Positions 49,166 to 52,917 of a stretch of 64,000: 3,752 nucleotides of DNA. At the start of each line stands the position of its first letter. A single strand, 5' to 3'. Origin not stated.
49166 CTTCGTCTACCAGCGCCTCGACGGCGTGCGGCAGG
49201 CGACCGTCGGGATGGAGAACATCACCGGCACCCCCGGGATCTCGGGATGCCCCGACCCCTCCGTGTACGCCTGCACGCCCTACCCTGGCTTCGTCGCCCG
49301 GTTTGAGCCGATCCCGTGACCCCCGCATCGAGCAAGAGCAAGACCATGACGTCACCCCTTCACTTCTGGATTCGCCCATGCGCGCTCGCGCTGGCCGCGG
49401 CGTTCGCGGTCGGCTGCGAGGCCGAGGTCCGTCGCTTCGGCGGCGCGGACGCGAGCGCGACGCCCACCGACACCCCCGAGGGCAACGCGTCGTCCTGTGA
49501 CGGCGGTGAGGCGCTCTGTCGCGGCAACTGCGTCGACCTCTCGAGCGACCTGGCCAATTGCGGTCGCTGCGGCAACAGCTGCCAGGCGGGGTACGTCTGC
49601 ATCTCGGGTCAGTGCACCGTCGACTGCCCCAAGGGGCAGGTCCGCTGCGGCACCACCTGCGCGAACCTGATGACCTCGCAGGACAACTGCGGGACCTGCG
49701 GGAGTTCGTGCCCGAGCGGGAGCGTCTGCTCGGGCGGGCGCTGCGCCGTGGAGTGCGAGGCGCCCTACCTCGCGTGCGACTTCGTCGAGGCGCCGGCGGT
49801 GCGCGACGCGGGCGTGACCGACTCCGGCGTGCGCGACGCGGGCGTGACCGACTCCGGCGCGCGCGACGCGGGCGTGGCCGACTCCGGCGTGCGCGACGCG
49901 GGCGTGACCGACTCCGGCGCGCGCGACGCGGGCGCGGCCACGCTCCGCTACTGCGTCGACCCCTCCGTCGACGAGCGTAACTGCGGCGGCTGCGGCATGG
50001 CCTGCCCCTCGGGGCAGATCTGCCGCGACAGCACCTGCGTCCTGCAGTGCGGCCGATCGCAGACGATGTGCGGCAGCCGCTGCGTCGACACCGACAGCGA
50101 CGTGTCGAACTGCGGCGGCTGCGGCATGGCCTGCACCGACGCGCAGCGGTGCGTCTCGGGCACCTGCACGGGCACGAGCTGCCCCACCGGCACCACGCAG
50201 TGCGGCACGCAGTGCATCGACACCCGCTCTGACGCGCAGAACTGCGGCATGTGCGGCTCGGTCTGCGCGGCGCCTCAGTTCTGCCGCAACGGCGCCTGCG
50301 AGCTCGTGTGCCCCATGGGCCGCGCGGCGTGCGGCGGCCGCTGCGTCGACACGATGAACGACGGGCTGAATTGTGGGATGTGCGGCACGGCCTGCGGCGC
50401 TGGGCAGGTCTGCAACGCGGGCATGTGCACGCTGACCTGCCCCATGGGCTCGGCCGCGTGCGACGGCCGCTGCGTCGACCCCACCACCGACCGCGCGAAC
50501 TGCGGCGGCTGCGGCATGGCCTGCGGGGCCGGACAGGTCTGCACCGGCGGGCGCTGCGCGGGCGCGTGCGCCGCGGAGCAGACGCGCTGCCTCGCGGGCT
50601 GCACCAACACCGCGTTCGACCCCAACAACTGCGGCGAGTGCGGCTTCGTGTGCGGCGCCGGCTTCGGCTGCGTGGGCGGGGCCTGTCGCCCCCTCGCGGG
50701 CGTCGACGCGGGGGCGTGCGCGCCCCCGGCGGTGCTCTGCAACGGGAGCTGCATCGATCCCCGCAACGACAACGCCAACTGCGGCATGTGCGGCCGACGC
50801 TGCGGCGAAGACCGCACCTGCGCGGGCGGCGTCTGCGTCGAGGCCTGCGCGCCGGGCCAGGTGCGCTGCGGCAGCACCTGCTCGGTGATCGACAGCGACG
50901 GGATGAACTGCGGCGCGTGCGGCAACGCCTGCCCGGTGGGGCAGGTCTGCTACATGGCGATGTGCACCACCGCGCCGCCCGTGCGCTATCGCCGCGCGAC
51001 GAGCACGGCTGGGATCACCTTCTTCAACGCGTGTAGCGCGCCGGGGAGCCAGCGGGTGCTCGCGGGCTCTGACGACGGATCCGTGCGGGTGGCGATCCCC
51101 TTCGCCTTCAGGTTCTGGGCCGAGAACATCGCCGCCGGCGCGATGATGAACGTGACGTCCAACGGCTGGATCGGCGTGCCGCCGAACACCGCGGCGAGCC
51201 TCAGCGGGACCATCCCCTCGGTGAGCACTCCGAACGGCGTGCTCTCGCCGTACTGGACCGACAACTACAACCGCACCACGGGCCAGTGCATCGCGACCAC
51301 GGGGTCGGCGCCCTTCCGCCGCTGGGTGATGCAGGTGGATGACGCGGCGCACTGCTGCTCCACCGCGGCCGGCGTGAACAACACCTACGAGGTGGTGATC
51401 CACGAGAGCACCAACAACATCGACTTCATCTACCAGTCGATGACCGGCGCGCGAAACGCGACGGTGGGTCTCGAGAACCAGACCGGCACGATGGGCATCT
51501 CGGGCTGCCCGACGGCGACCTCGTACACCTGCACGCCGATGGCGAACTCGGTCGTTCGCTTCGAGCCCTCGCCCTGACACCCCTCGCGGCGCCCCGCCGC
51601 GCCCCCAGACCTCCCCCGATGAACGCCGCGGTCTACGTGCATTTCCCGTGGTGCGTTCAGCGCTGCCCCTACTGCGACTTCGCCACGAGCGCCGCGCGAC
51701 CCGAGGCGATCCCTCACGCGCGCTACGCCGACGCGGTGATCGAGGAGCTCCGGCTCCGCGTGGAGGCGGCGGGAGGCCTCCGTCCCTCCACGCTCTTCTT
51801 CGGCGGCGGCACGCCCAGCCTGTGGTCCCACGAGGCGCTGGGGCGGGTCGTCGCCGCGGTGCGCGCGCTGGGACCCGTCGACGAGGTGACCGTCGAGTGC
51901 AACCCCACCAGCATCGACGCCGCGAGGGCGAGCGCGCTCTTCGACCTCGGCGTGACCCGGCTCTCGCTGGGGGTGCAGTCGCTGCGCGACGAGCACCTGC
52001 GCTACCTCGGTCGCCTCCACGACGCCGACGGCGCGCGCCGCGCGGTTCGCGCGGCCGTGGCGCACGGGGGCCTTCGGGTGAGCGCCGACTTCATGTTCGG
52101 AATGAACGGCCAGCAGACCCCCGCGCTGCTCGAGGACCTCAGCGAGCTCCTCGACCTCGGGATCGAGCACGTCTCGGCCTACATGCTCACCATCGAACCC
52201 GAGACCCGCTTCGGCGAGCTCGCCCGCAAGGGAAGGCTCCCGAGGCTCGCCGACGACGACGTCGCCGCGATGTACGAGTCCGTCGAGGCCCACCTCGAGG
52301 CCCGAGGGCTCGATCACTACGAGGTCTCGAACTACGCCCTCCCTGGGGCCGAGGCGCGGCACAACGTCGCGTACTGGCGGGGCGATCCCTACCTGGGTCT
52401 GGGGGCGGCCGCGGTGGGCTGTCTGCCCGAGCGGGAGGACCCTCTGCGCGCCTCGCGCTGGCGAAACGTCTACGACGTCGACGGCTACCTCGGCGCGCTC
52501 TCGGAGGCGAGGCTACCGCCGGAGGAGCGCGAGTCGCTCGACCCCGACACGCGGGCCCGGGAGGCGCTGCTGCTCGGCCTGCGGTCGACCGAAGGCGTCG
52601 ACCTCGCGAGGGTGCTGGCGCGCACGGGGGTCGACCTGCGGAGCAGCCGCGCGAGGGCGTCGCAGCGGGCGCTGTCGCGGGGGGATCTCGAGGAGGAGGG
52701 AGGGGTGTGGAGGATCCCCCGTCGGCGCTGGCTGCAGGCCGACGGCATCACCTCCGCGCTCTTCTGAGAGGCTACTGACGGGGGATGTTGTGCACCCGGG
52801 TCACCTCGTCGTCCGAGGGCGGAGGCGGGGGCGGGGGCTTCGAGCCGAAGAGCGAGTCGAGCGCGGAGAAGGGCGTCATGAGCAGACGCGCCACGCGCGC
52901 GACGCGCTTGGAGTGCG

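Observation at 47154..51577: Tandem pair of giant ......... cysteine-rich repeat lipoproteins sharing an uncharacterised C-terminal domain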

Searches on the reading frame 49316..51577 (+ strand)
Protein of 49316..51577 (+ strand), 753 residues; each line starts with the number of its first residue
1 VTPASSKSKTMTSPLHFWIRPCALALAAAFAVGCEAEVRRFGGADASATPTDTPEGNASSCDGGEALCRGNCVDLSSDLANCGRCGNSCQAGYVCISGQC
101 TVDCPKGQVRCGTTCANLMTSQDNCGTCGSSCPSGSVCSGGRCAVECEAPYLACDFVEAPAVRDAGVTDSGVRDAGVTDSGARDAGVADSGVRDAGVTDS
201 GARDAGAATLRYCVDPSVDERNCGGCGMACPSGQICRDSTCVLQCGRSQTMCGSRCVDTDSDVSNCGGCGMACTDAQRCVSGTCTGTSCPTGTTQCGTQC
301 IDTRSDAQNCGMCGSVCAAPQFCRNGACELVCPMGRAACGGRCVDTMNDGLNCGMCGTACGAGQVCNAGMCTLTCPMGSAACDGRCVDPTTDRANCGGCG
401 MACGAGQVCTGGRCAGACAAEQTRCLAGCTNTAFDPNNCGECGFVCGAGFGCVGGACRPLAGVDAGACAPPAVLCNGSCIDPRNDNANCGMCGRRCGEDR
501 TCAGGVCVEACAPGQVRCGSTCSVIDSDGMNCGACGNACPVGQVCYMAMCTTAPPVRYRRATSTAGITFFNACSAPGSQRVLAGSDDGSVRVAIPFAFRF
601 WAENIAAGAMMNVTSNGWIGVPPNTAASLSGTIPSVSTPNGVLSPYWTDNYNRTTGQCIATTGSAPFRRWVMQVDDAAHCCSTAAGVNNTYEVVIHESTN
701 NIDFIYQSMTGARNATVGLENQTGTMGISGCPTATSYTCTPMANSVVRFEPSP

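Call 3: search_protein_families(library=pfam, proteins=[window:49316-51577:+], max_evalue=0.1)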
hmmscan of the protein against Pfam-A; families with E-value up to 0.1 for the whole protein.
window:49316-51577:+ (753 aa): 2 families
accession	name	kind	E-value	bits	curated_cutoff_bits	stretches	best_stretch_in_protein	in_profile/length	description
PF04885.19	Stig1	-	2.5e-47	159.7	24.1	10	326-372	37-83/85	Stigma-specific STIG1-like protein family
PF25296.1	Decapeptide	-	0.0016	18.7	45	1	159-206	24-71/74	Decapeptide repeat region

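Call 4: search_protein_families(library=ncbifam, proteins=[window:49316-51577:+], max_evalue=0.1)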
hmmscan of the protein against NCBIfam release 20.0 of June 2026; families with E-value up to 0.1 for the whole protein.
window:49316-51577:+ (753 aa): 2 families
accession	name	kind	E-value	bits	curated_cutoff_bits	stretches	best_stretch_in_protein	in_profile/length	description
NF041328.1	C_rich_MXAN6577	subfamily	1.2e-90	300.9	100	4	330-458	19-145/145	MXAN_6577-like cysteine-rich protein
NF033900.0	T4SS_IcmE_DotG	equivalog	0.0015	16.7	750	1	157-208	636-687/1008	type IVB secretion system protein DotG/IcmE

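Call 67: search_protein_families(library=padloc, proteins=[window:49316-51577:+], max_evalue=0.01)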
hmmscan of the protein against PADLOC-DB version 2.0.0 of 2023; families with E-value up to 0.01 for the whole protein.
window:49316-51577:+ (753 aa): 0 families

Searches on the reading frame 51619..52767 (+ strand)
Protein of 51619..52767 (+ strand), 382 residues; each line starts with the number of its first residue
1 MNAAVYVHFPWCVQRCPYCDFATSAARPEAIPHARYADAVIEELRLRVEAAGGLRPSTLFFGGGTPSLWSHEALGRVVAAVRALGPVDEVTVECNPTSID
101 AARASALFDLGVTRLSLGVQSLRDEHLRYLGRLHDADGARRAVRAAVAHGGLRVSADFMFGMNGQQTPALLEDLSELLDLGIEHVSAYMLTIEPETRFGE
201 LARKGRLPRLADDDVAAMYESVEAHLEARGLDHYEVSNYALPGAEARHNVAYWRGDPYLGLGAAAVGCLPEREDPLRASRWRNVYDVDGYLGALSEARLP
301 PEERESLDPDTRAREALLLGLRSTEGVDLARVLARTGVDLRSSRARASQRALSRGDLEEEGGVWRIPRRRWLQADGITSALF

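Call 21: search_protein_families(library=pfam, proteins=[window:51619-52767:+], max_evalue=0.001)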
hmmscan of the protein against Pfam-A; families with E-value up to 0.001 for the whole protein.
window:51619-52767:+ (382 aa): 2 families
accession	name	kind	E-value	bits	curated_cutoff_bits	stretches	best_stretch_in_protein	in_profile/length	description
PF04055.27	Radical_SAM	-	2.5e-23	83.5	29.5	1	6-165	1-154/166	Radical SAM superfamily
PF06969.22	HemN_C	-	3.2e-11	43.6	24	1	307-369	1-63/67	HemN C-terminal domain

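Call 72: search_protein_families(library=ncbifam, proteins=[window:51619-52767:+], max_evalue=0.01)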
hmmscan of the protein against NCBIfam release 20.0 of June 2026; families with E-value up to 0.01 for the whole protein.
window:51619-52767:+ (382 aa): 23 families
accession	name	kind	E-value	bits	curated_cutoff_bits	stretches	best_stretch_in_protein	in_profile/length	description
TIGR00539.1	hemN_rel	equivalog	8e-73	245.6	205.4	1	5-340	3-328/361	radical SAM family heme chaperone HemW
NF005133.0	PRK06582.1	equivalog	3e-58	197.7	597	1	4-341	13-348/390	coproporphyrinogen III oxidase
TIGR04107.1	rSAM_HutW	equivalog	2.3e-45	155.2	400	1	3-323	40-358/419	heme anaerobic degradation radical SAM methyltransferase ChuW/HutW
NF006067.1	PRK08208.1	equivalog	1.7e-34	119.5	380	1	3-265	36-297/427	STM4012 family radical SAM protein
NF004567.0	PRK05904.1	equivalog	1.1e-32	113.7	355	1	5-331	9-312/353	coproporphyrinogen III oxidase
TIGR03994.1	rSAM_HemZ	equivalog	7.8e-30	104.3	321.4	1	3-234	85-318/401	coproporphyrinogen dehydrogenase HemZ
NF006385.0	PRK08629.1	equivalog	3.2e-26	92.1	355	1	5-324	55-357/439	coproporphyrinogen III oxidase family protein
NF006064.0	PRK08207.2-2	equivalog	1.2e-20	74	504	1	3-200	145-348/465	coproporphyrinogen III oxidase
TIGR00538.1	hemN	equivalog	2.4e-20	72.8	324.95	1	4-209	51-260/454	oxygen-independent coproporphyrinogen III oxidase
NF006060.0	PRK08207.1-3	equivalog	1.9e-19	69.8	653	1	3-230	150-385/477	coproporphyrinogen III oxidase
TIGR04419.1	no_iron_rSAM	equivalog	3.8e-17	62.9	300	1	84-270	73-258/378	HemN-related non-iron pseudo-SAM protein PsgB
NF006066.0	PRK08207.2-5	equivalog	4.7e-17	61.8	1117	1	3-235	191-425/518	coproporphyrinogen III oxidase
NF006061.0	PRK08207.1-4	equivalog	5.8e-13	48.5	702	1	4-234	175-410/501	coproporphyrinogen III oxidase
NF006062.0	PRK08207.1-5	equivalog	8.1e-11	41.4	1007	1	4-235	150-389/476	coproporphyrinogen III oxidase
NF006059.0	PRK08207.1-1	equivalog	1.7e-10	40.2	1012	1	3-223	172-397/496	coproporphyrinogen III oxidase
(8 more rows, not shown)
